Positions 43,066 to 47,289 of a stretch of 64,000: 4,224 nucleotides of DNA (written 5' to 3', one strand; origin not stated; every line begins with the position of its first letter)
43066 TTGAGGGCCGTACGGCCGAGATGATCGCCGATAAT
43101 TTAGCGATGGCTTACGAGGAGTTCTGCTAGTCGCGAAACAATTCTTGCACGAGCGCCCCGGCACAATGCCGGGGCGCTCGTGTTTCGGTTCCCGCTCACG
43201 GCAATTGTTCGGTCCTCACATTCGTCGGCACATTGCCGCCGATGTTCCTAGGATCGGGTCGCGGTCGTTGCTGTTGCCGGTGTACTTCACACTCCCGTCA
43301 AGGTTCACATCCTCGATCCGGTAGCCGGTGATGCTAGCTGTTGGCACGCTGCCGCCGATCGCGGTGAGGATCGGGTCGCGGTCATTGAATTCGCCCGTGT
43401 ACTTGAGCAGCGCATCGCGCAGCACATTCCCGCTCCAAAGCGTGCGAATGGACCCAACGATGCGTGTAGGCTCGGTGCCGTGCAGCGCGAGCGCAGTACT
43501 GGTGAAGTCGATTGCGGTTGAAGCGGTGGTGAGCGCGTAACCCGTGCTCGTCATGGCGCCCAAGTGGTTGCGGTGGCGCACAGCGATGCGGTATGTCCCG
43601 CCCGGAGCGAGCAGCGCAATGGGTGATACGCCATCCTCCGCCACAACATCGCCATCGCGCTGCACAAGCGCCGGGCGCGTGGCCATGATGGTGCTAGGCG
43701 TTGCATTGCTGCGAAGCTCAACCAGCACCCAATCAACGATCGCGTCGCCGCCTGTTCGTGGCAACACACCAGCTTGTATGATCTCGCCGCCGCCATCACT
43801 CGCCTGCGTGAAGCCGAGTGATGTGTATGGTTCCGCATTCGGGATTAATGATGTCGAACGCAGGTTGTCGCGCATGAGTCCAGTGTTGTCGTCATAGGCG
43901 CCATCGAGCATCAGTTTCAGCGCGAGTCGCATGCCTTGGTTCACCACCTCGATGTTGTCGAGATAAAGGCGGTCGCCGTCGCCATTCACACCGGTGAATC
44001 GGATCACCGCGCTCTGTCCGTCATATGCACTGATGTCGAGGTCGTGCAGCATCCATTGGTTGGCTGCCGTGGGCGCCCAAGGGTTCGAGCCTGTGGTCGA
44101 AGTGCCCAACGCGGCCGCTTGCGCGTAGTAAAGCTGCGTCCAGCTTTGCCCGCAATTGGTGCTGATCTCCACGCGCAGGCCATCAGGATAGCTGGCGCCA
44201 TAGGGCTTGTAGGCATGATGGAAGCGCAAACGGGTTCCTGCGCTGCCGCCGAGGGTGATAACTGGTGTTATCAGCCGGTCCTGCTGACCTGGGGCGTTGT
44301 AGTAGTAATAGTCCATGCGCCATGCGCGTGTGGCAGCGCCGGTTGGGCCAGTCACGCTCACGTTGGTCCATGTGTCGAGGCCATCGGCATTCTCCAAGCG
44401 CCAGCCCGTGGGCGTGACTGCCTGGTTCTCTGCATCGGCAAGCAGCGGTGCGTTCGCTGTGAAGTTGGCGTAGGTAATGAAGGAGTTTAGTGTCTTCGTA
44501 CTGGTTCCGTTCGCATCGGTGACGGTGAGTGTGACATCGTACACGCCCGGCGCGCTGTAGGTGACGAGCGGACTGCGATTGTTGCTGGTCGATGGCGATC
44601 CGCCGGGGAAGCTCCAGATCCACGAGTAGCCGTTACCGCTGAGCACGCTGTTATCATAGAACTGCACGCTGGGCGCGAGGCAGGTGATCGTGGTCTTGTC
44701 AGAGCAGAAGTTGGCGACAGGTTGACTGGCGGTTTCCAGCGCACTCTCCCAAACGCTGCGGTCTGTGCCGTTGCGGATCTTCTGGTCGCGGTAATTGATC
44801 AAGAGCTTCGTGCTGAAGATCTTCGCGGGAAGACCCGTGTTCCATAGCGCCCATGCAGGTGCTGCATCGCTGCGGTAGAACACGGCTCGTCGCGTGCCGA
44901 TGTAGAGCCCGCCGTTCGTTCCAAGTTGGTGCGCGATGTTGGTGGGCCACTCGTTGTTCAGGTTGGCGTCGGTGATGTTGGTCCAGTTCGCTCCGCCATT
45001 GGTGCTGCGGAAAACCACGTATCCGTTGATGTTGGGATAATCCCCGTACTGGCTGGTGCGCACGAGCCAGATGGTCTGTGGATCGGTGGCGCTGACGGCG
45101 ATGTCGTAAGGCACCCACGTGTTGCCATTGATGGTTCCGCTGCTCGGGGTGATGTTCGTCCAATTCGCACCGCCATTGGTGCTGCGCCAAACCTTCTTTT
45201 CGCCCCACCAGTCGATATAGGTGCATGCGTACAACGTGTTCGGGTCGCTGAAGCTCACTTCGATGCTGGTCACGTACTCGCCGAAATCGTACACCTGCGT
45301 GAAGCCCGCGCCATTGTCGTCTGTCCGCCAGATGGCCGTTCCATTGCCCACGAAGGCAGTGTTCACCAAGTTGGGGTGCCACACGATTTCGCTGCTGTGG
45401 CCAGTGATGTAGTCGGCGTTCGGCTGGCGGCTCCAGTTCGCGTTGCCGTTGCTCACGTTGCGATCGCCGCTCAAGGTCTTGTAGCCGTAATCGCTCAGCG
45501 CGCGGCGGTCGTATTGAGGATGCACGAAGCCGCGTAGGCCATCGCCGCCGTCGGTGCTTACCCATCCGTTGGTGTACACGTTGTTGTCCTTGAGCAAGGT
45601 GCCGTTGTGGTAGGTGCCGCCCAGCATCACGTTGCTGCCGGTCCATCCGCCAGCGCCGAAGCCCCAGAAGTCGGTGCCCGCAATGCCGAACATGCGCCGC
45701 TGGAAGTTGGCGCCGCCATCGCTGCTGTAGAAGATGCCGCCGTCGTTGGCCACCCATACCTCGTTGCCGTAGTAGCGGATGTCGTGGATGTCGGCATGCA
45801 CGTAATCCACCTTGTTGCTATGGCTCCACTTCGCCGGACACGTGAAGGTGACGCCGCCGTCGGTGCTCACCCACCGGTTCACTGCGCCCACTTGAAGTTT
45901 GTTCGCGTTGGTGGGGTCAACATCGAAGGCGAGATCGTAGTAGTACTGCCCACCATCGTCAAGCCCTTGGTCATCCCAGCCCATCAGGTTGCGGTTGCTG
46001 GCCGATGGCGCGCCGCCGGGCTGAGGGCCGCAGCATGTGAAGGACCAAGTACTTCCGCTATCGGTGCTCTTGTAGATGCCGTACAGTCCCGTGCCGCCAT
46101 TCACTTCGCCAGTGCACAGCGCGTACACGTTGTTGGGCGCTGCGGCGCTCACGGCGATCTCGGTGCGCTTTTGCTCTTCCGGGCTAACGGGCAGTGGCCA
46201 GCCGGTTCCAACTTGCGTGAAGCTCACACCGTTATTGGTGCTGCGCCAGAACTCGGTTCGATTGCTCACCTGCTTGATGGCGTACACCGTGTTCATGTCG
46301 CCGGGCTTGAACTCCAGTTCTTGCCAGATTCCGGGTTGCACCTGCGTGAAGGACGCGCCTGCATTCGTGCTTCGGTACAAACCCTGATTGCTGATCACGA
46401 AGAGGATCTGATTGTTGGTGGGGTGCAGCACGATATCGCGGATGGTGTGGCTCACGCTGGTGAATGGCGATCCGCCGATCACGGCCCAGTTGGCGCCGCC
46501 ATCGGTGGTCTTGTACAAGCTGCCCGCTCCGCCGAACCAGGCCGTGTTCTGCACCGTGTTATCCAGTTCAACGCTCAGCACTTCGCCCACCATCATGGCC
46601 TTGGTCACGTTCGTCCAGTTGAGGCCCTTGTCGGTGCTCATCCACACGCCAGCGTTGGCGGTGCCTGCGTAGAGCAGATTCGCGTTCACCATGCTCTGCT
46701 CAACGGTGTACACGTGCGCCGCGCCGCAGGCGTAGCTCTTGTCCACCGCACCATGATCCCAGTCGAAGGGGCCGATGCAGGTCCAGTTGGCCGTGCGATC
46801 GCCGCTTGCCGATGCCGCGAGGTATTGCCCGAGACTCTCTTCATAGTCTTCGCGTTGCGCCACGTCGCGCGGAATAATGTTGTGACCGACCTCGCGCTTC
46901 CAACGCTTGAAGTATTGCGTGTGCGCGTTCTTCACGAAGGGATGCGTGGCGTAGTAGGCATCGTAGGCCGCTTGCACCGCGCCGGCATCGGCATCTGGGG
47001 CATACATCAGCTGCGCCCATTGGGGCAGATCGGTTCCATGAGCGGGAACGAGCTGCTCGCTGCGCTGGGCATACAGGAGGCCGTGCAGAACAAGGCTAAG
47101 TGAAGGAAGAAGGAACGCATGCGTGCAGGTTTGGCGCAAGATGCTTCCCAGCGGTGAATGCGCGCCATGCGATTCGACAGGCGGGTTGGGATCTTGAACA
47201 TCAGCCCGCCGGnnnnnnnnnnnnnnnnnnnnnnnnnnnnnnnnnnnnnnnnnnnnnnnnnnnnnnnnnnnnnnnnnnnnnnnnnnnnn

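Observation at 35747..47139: One roughly 230-aa dockerin-like C-terminal module shared by an M36 protease and a 1307-aa BNR protein, while the tandem M36 paralog carries a classic T9SS CTD instead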

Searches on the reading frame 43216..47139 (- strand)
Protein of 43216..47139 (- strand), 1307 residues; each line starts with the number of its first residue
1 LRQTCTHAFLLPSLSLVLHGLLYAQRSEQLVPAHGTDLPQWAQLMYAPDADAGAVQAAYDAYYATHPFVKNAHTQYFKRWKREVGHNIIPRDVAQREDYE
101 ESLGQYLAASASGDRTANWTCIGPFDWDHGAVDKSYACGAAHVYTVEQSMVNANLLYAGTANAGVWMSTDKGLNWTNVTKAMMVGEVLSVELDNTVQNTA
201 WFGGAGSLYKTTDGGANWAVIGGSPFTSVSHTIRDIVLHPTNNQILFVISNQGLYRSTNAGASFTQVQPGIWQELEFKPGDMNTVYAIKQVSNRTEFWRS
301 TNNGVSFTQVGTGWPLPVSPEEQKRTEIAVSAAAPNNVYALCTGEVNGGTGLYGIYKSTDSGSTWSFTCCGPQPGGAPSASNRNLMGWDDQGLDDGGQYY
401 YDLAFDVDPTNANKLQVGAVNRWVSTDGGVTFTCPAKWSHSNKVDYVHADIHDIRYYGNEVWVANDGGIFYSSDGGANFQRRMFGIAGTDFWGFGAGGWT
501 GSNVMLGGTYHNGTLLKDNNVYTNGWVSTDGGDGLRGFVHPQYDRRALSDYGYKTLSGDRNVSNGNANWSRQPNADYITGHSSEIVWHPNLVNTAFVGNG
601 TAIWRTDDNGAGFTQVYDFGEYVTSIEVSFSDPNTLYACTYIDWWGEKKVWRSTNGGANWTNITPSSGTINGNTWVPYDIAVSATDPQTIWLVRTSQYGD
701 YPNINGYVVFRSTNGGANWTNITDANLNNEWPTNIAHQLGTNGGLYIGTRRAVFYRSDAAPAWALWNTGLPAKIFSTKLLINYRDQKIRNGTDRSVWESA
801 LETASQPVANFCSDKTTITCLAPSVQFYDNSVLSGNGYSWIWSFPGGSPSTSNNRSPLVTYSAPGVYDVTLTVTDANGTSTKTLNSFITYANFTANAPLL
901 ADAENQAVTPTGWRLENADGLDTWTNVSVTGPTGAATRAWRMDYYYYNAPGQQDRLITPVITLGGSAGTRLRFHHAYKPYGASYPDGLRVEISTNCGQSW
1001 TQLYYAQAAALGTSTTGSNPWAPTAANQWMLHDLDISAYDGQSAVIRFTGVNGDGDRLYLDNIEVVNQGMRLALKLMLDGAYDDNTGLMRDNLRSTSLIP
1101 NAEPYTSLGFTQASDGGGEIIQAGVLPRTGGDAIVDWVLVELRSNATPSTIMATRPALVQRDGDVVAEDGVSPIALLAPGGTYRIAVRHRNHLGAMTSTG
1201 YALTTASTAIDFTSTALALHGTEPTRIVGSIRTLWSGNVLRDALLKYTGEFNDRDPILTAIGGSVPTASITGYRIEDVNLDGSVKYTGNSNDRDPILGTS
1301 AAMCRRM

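Call 5: search_protein_families(library=pfam, proteins=[window:43216-47139:-], max_evalue=0.01)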
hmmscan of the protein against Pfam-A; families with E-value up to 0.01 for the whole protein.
window:43216-47139:- (1307 aa): 3 families
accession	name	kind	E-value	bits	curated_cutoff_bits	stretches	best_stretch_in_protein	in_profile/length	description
PF15902.12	Sortilin-Vps10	-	7e-23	81.6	33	3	602-732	2-122/446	Sortilin, neurotensin receptor 3,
PF18911.6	PKD_4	-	5e-10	39.7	27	1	806-885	3-80/85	PKD domain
PF00801.26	PKD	-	5.6e-10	39.5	23.5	1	825-885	17-77/80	PKD domain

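Call 6: search_protein_families(library=ncbifam, proteins=[window:43216-47139:-], max_evalue=1)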
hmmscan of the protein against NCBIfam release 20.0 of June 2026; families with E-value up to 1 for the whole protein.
window:43216-47139:- (1307 aa): 2 families
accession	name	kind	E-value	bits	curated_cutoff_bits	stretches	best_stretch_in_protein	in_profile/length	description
NF045728.1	glycosyl_F510_1955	equivalog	2.5e-24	85.9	175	6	230-312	136-215/246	F510_1955 family glycosylhydrolase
TIGR03769.1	P_ac_wall_RPT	domain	0.49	11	30.9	0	860-881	8-30/41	TIGR03769 domain-containing protein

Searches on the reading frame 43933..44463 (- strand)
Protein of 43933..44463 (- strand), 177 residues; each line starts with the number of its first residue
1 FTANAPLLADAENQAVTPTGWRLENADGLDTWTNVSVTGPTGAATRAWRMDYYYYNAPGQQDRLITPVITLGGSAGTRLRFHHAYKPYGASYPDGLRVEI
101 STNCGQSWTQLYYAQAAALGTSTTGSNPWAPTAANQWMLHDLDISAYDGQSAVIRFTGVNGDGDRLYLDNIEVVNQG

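Call 84: search_protein_families(library=ncbifam, proteins=[window:43933-44463:-], max_evalue=0.01)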
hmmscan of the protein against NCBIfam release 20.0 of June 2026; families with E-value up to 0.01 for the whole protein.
seq(177 aa): 1 family
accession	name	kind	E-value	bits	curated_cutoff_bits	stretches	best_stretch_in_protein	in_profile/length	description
NF038128.1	choice_anch_J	domain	2.7e-13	50.4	30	1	9-173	4-162/162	choice-of-anchor J domain-containing protein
